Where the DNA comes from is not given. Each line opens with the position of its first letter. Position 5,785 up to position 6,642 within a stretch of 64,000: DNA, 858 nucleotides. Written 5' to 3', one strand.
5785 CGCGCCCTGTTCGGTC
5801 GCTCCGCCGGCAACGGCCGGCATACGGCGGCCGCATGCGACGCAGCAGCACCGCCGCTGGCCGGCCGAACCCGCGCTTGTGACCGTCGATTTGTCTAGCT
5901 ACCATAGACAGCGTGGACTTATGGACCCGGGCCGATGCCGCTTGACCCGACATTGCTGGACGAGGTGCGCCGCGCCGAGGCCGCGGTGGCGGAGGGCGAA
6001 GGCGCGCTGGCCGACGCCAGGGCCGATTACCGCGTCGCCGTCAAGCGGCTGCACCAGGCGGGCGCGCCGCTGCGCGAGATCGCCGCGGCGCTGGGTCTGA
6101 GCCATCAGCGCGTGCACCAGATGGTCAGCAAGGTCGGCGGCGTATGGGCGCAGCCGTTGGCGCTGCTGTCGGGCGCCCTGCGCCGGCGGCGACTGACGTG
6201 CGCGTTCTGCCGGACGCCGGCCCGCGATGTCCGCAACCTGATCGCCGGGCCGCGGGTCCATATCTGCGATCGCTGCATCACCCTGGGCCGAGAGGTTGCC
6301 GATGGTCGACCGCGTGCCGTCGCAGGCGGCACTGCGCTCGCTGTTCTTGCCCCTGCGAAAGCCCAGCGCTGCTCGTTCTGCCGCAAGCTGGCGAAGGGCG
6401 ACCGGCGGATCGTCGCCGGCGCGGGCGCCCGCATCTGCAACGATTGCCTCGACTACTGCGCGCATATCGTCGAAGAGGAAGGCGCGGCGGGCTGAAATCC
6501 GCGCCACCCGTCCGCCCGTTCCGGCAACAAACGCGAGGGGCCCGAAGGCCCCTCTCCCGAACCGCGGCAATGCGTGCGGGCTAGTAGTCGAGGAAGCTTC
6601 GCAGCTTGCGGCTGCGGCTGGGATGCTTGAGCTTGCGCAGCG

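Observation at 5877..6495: Stand-alone protein with an HTH and two tandem ClpX-type zinc-binding domains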

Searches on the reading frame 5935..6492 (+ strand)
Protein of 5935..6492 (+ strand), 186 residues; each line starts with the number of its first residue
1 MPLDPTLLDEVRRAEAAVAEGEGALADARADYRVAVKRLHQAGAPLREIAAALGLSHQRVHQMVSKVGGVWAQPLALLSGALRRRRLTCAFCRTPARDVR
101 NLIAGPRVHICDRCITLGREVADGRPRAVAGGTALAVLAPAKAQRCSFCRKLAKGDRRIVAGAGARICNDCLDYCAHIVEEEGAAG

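Call 3: search_protein_families(library=pfam, proteins=[window:5935-6492:+], max_evalue=1)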
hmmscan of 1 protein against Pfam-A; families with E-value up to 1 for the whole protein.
window:5935-6492:+ (186 aa): 14 families
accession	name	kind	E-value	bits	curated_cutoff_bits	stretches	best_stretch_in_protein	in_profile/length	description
PF06689.19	zf-C4_ClpX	-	4.5e-24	84.5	27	2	88-121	2-36/39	ClpX C4-type zinc finger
PF13384.12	HTH_23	-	7.6e-05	22.9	24.6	1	28-65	2-39/50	Homeodomain-like domain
PF13936.12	HTH_38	-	0.0003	20.9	27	1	33-58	10-35/44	Helix-turn-helix domain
PF04545.22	Sigma70_r4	-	0.012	15.6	24.1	1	43-65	20-42/50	Sigma-70, region 4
PF16509.11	KORA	-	0.016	15.8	26.7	1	47-67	34-54/84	TrfB plasmid transcriptional repressor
PF13404.12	HTH_AsnC-type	-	0.022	15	27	1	42-62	16-36/42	AsnC-type helix-turn-helix domain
PF21531.3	Rv2175c_wHTH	-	0.023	15.1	27.1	1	45-64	17-36/57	DNA-binding protein Rv2175c, wHTH domain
PF12802.13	MarR_2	-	0.059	14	27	1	44-65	21-42/61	MarR family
PF07506.17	RepB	-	0.059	13.9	30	1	36-79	14-59/185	RepB plasmid partitioning protein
PF13412.12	HTH_24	-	0.069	13.2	21.9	1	42-66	16-40/48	Winged helix-turn-helix DNA-binding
PF22775.2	GA_3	-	0.11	13.5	27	1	9-35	13-39/100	GA-like domain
PF13542.12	HTH_Tnp_ISL3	-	0.15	12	27.4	1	38-64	22-47/51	Helix-turn-helix domain of transposase family ISL3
PF13518.12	HTH_28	-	0.22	12.1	25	1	36-61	6-30/52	Helix-turn-helix domain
PF03860.21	DUF326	-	0.89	10.1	20.4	1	165-177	8-20/21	Domain of Unknown Function (DUF326)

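Call 4: search_protein_families(library=ncbifam, proteins=[window:5935-6492:+], max_evalue=1)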
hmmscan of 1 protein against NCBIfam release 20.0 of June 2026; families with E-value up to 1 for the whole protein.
window:5935-6492:+ (186 aa): 6 families
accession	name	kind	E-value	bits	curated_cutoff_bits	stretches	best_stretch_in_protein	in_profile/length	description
NF003745.1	PRK05342.1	equivalog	9.9e-16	57.6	359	2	142-182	4-44/418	ATP-dependent Clp protease ATP-binding subunit ClpX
TIGR00382.1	clpX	equivalog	4.4e-13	49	370.75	2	143-182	8-47/414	ATP-dependent protease ATP-binding subunit ClpX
TIGR02937.1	sigma70-ECF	superfamily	0.00023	20.9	42.9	1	24-66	114-156/165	sigma-70 family RNA polymerase sigma factor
NF040595.1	HTH_Cbp1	equivalog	0.049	13.5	140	1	34-66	6-38/135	CRISPR DNA repeat-binding protein Cbp1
NF005448.0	PRK07037.1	equivalog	0.062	12.8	190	1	24-65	120-161/186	RNA polymerase factor sigma-70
TIGR00270.2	TIGR00270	equivalog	0.12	12.2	110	0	89-126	2-41/159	multiprotein bridging factor aMBF1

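Call 6: find_homologous_proteins(query=window:5935-6492:+)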
Query window:5935-6492:+ (186 aa): 479 proteins with E <= 0.001 among 8000 candidates; the best 120 are listed.
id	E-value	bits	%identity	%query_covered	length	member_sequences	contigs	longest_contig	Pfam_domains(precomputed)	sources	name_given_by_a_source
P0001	1.9e-112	391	99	100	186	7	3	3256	PF06689.20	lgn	-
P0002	2.6e-81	290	75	100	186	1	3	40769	PF06689.20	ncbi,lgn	-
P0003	2.2e-78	280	74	100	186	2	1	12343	PF06689.20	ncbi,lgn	-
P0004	2.9e-70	254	69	99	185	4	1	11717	PF06689.20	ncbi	-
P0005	8.1e-66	240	61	100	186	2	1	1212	PF06689.20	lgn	-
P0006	2.9e-38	150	45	99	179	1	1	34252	PF04545.23,PF06689.20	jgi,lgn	jgi:hypothetical protein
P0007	8.3e-38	148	47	99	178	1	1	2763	PF06689.20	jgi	jgi:hypothetical protein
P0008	1.3e-36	144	48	97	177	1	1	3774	PF06689.20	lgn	-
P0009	2.6e-36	143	44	98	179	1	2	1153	PF06689.20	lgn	-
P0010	3.0e-36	143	45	99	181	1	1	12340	PF06689.20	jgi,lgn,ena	-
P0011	6.2e-36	142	46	99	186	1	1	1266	PF06689.20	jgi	jgi:hypothetical protein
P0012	6.7e-36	142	46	97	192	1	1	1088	PF06689.20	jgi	jgi:hypothetical protein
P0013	7.6e-36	142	49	97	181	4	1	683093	PF06689.20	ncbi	-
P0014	1.2e-35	141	48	97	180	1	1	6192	PF06689.20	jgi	jgi:hypothetical protein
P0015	3.4e-35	140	48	92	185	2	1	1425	PF06689.20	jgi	jgi:hypothetical protein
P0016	4.0e-35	140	47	97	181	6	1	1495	PF06689.20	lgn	-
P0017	4.2e-35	139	44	98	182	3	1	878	PF06689.20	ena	-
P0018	4.4e-35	139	44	99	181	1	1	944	PF06689.20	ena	-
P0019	4.5e-35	139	48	97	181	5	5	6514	PF06689.20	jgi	jgi:hypothetical protein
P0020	5.7e-35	139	46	98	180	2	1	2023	PF13936.13,PF06689.20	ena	-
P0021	7.5e-35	139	47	97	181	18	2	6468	PF06689.20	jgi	jgi:hypothetical protein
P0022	7.8e-35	139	47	97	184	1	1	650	PF06689.20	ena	-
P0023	9.6e-35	138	48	98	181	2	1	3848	PF06689.20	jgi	jgi:hypothetical protein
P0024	9.6e-35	138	47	97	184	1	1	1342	PF06689.20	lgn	-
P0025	1.6e-34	138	45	96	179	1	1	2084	PF04545.23,PF06689.20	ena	-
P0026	2.0e-34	137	46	98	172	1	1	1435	PF06689.20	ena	-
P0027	2.3e-34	137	48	97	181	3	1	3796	PF06689.20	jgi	jgi:hypothetical protein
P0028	2.5e-34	137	47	97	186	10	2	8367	PF06689.20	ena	-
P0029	3.0e-34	137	47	97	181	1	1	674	PF06689.20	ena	-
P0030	3.3e-34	137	47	97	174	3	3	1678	PF06689.20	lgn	-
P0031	4.0e-34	136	45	98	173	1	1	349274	PF06689.20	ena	-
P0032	4.4e-34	136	46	96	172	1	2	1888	PF06689.20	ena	-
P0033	4.6e-34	136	43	97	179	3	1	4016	PF06689.20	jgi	-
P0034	5.2e-34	136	46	96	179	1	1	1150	PF06689.20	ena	-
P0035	6.0e-34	136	45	99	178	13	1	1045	PF06689.20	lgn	-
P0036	6.1e-34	136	45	96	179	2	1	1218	PF06689.20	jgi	jgi:hypothetical protein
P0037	6.3e-34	136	43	99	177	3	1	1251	PF06689.20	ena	-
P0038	7.3e-34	135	44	97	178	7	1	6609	PF06689.20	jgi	jgi:hypothetical protein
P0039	7.4e-34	135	48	97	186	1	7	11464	PF06689.20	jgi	jgi:hypothetical protein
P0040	8.5e-34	135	45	99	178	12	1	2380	PF06689.20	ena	-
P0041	1.1e-33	135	44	98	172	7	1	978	PF06689.20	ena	-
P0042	1.1e-33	135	42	99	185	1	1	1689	PF06689.20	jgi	jgi:hypothetical protein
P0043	1.1e-33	135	46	97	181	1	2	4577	PF06689.20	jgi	jgi:ClpX C4-type zinc finger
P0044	1.3e-33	135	48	98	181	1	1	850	PF06689.20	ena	-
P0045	1.6e-33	134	44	99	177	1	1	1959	PF06689.20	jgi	jgi:hypothetical protein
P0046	2.1e-33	134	43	96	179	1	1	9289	PF04545.23,PF06689.20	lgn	-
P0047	2.1e-33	134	44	96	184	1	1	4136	PF06689.20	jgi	jgi:hypothetical protein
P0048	2.5e-33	134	42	96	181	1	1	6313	PF06689.20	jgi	jgi:hypothetical protein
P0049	2.5e-33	134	45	97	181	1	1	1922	PF06689.20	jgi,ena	-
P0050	2.6e-33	134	48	97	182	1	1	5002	PF06689.20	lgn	-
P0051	3.0e-33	133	46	97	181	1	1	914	PF06689.20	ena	-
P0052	3.0e-33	133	48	97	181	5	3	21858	PF06689.20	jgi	jgi:ClpX C4-type zinc finger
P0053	3.0e-33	133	41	97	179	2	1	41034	PF06689.20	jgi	jgi:ClpX C4-type zinc finger protein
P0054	3.1e-33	133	41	99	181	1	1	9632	PF06689.20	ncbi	-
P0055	3.1e-33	133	42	98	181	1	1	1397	PF06689.20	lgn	-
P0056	3.1e-33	133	48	92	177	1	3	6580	PF06689.20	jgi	-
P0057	3.2e-33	133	45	97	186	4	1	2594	PF06689.20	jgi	-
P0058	4.3e-33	133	45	98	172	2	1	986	PF06689.20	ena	-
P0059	4.4e-33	133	46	97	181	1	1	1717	PF06689.20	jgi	jgi:hypothetical protein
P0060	4.6e-33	133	47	96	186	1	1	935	PF06689.20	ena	-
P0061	6.4e-33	132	44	96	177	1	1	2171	PF06689.20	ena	-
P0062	8.2e-33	132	46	97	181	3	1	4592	PF06689.20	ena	-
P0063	8.4e-33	132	47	95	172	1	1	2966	PF06689.20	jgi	jgi:ClpX C4-type zinc finger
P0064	9.1e-33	132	41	99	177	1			PF06689.20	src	-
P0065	1.1e-32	132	46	97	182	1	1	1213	PF06689.20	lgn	-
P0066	1.2e-32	131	41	96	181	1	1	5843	PF06689.20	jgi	-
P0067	1.3e-32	131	47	84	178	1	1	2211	PF06689.20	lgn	-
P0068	1.6e-32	131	44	97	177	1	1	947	PF06689.20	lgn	-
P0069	1.9e-32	131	45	97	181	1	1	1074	PF06689.20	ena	-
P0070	2.1e-32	131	45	96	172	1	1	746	PF06689.20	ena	-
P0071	3.2e-32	130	43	97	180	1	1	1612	PF06689.20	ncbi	-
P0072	3.2e-32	130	45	97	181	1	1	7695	PF06689.20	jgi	jgi:hypothetical protein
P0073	3.5e-32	130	47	97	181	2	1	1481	PF06689.20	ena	-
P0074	3.8e-32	130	42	97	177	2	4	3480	PF04545.23,PF06689.20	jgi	jgi:hypothetical protein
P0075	4.0e-32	130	40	98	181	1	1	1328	PF06689.20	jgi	jgi:hypothetical protein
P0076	4.2e-32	130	46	97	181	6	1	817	PF06689.20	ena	-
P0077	4.5e-32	130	41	99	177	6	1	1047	PF06689.20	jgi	jgi:ClpX C4-type zinc finger protein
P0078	6.0e-32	129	47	96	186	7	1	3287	PF06689.20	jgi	jgi:ClpX C4-type zinc finger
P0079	7.0e-32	129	43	97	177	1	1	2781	PF06689.20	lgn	-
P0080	7.5e-32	129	44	98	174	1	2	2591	PF06689.20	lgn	-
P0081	7.5e-32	129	45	97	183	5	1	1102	PF06689.20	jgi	jgi:hypothetical protein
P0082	7.8e-32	129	45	96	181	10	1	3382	PF06689.20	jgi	jgi:hypothetical protein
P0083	7.9e-32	129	46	97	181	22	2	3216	PF06689.20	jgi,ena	-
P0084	8.2e-32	129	45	97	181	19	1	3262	PF06689.20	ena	-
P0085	8.4e-32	129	42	95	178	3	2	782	PF06689.20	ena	-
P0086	8.5e-32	129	40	98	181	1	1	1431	PF06689.20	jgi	jgi:hypothetical protein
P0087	8.5e-32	129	41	96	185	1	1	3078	PF06689.20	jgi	jgi:hypothetical protein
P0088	8.8e-32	129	43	98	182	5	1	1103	PF06689.20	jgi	jgi:ClpX C4-type zinc finger protein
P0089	8.8e-32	129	45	97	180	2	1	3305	PF06689.20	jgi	jgi:ClpX C4-type zinc finger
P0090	1.0e-31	128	40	96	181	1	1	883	PF06689.20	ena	-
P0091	1.0e-31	128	39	97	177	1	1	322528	PF04545.23,PF06689.20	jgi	jgi:hypothetical protein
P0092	1.3e-31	128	41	96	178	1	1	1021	PF06689.20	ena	-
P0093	1.3e-31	128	41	97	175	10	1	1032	PF06689.20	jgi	jgi:ClpX C4-type zinc finger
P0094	1.4e-31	128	43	99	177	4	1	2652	PF06689.20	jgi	jgi:hypothetical protein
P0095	1.5e-31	128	44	99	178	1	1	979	PF06689.20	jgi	jgi:hypothetical protein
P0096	1.6e-31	128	42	98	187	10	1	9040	PF06689.20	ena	-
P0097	1.7e-31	128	43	97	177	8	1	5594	PF04545.23,PF06689.20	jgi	jgi:ClpX C4-type zinc finger protein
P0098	1.8e-31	128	38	100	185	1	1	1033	PF06689.20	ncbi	-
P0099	2.1e-31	127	46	97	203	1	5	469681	PF06689.20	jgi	jgi:ClpX C4-type zinc finger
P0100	2.1e-31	127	48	82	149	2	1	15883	PF06689.20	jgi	jgi:hypothetical protein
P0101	2.2e-31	127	41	97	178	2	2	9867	PF06689.20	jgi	jgi:hypothetical protein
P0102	2.4e-31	127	46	96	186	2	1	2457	PF06689.20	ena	-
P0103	2.7e-31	127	42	96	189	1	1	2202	PF06689.20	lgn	-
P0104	2.8e-31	127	43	96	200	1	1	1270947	PF06689.20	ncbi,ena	-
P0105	3.4e-31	127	40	97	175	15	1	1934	PF06689.20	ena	-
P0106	3.4e-31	127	43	96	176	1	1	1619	PF06689.20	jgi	jgi:hypothetical protein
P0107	3.6e-31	127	45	97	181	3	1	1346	PF06689.20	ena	-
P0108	4.1e-31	126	44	99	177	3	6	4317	PF06689.20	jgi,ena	-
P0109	4.1e-31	126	45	88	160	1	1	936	PF06689.20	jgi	jgi:hypothetical protein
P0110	4.2e-31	126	44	97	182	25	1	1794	PF06689.20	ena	-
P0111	4.4e-31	126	38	98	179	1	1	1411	PF06689.20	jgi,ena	-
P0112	4.9e-31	126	45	97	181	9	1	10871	PF06689.20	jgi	jgi:ClpX C4-type zinc finger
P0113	5.2e-31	126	42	99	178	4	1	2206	PF06689.20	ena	-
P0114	5.6e-31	126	43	99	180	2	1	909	PF06689.20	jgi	-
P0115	7.3e-31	126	46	97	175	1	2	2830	PF06689.20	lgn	-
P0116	7.4e-31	126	44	98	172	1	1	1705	PF06689.20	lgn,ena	-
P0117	7.4e-31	126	44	96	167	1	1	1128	PF06689.20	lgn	-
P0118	8.3e-31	125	45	97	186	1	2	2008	PF06689.20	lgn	-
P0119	9.0e-31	125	46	97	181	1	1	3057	PF06689.20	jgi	jgi:hypothetical protein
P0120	9.9e-31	125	44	97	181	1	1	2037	PF06689.20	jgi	jgi:ribosomal protein L24E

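Call 8: find_related_loci(query=A1, collection=genome_contigs, flank=8000)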
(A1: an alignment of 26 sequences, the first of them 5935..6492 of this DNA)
Query A1 (186 aa) in genome_contigs; peptide patterns used: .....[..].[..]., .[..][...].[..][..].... (x = any residue, [..] = any of these).
322 stretches matched a pattern; 297 encode a relative of the query (tblastn E <= 1e-3); the best 80 are kept; 80 distinct loci.
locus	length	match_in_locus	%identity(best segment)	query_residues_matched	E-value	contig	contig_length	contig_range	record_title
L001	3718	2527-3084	75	1-186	1e-83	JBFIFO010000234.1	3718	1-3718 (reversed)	MAG: Alphaproteobacteria bacterium isolate Mix_sand11.2021.09.G.3 k141_1895122_length_3718_cov_13.5600, whole genome sho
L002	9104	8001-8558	75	1-186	6e-81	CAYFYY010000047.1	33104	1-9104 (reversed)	MAG TPA_asm: uncultured Flavobacteriales bacterium isolate ERP108616_co2_15 genome assembly, contig: NODE_1615_length_33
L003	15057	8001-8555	68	1-185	1e-73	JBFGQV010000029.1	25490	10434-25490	MAG: Alphaproteobacteria bacterium isolate Mix_sand04.2021.02.G.56 k141_642460_length_25490_cov_11.4092, whole genome sh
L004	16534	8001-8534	49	1-181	3e-41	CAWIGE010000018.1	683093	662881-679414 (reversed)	MAG: uncultured Actinomycetes bacterium isolate MFD09603.bin.2.193 genome assembly, contig: contig_8913, whole genome sh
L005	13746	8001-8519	46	1-180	2e-38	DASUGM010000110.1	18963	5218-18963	MAG TPA_asm: Vicinamibacterales bacterium isolate SMAG_U1405 k141_723296, whole genome shotgun sequence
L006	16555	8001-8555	45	1-186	5e-38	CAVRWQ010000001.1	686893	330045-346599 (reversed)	MAG: uncultured Acidobacteriota bacterium isolate MFD06229.bin.2.89 genome assembly, contig: contig_1595, whole genome s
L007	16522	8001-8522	43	1-180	2e-37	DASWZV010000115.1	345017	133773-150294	MAG TPA_asm: Vicinamibacterales bacterium isolate SMAG_U3748 k141_911764, whole genome shotgun sequence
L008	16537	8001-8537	42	1-182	7e-37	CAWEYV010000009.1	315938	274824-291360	MAG: uncultured Actinomycetes bacterium isolate MFD05841.bin.3.68 genome assembly, contig: contig_30566, whole genome sh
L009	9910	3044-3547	43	1-181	2e-36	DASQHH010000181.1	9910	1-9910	MAG TPA_asm: Vicinamibacterales bacterium isolate SMAG_U11828 k141_674899, whole genome shotgun sequence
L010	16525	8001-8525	40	1-184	4e-36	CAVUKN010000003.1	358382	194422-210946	MAG: uncultured Acidobacteriota bacterium isolate MFD00392.bin.2.401 genome assembly, contig: contig_6584, whole genome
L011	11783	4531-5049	42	1-179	2e-36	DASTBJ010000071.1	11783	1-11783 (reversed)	MAG TPA_asm: Terriglobia bacterium isolate SMAG_U761 k141_1322764, whole genome shotgun sequence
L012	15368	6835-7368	45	1-181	7e-36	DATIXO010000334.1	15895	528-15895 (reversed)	MAG TPA_asm: Streptosporangiaceae bacterium isolate SMAG_U15251 k141_4214772, whole genome shotgun sequence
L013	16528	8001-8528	42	4-185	1e-35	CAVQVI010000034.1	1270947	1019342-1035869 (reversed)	MAG: uncultured Acidobacteriota bacterium isolate MFD10007.bin.2.204 genome assembly, contig: contig_7622, whole genome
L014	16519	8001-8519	42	4-182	1e-35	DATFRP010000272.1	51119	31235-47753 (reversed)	MAG TPA_asm: Vicinamibacterales bacterium isolate SMAG_U9361 k141_627171, whole genome shotgun sequence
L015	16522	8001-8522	42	1-180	3e-35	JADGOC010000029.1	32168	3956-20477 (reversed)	MAG: Acidobacteria bacterium isolate Chersky.31_34 contig-100_339, whole genome shotgun sequence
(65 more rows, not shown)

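Call 23: search_solved_structures(query=A2, max_evalue=1, show_alignments=3)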
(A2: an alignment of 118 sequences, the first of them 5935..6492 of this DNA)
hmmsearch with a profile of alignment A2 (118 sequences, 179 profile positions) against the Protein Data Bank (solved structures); distinct sequences matched with E-value up to 1: 23.
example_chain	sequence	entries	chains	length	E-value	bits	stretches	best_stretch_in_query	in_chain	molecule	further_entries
1ovx_A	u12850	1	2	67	3.8e-14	56.1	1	77-125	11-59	ATP-dependent Clp protease ATP-binding subunit clpX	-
2ds5_A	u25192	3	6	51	1e-13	54.7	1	80-122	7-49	ATP-dependent Clp protease ATP-binding subunit clpX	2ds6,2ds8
2ds7_A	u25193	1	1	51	1.3e-13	54.3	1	80-122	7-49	ATP-dependent Clp protease ATP-binding subunit clpX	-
6sfw_O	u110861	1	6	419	7.8e-13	51.8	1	80-123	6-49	ATP-dependent Clp protease ATP-binding subunit ClpX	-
8e91_A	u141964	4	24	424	1.3e-12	51.1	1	81-126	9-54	ATP-dependent Clp protease ATP-binding subunit ClpX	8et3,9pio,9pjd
9ndj_F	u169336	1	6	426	2.1e-12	50.4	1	83-127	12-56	ATP-dependent Clp protease ATP-binding subunit ClpX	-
6vfs_E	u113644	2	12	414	4e-08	36.5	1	83-176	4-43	ATP-dependent Clp protease ATP-binding subunit ClpX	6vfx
8vd6_A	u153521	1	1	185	4.9e-06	29.7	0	28-64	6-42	CAP REPEAT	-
2m0d_A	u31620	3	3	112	0.056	16.5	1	74-149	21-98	Zinc finger and BTB domain-containing protein 17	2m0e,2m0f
7vhy_A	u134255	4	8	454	0.32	14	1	84-131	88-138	Histone acetyltransferase p300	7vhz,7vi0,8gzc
7lq4_A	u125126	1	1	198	0.38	13.7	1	42-70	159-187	WhiG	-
4bhw_A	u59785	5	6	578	0.48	13.4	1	85-131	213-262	HISTONE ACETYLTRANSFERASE P300 | Histone acetyltransferase p300,Histone acetyltransferase p300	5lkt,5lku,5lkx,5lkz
7ss8_A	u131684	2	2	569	0.49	13.4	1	85-131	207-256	Histone acetyltransferase p300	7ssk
5xzc_A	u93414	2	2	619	0.51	13.3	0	85-131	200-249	Histone acetyltransferase p300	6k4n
6gyr_A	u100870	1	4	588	0.52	13.3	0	85-131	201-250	Histone acetyltransferase p300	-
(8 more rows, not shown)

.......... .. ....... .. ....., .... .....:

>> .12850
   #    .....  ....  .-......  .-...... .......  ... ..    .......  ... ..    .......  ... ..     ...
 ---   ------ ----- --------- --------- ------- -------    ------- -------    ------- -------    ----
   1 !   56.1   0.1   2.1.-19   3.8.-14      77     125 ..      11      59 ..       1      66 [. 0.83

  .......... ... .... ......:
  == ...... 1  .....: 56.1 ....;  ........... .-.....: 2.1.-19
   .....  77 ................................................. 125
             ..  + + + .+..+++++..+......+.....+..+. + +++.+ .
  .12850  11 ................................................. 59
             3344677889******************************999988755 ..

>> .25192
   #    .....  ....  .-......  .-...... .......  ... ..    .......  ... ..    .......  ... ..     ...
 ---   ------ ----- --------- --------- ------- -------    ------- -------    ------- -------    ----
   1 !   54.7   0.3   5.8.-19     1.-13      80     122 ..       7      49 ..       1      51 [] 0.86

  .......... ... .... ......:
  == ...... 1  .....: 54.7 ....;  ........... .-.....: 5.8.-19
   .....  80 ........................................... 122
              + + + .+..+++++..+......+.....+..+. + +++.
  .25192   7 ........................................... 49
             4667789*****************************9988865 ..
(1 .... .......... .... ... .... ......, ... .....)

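Call 30: search_protein_families(library=phrogs, proteins=[window:5935-6492:+], max_evalue=0.1)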
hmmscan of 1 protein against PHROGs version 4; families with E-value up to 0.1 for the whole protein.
window:5935-6492:+ (186 aa): 9 families
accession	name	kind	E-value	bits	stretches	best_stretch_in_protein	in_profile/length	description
phrog_6797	-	unknown function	2.1e-16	61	2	139-183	59-103/107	-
phrog_12435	-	other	2.8e-11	44.2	2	88-120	7-39/65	protease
phrog_686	-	DNA, RNA and nucleotide metabolism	1.1e-07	33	1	6-64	11-69/76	HTH DNA binding protein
phrog_8245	-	moron, auxiliary metabolic gene and host takeover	5.2e-06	27.7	1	26-66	88-128/129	HicB-like antitoxin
phrog_836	-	transcription regulation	0.0043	18.2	1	7-66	63-119/133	late transcriptional activator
phrog_7061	-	DNA, RNA and nucleotide metabolism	0.0056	18.2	1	25-64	26-65/70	HTH DNA binding protein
phrog_645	-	DNA, RNA and nucleotide metabolism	0.013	16.6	1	17-65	11-60/196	Rnase E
phrog_5259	-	unknown function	0.024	15.4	0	145-181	12-51/70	-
phrog_722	-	unknown function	0.058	14.2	0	5-54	124-173/198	-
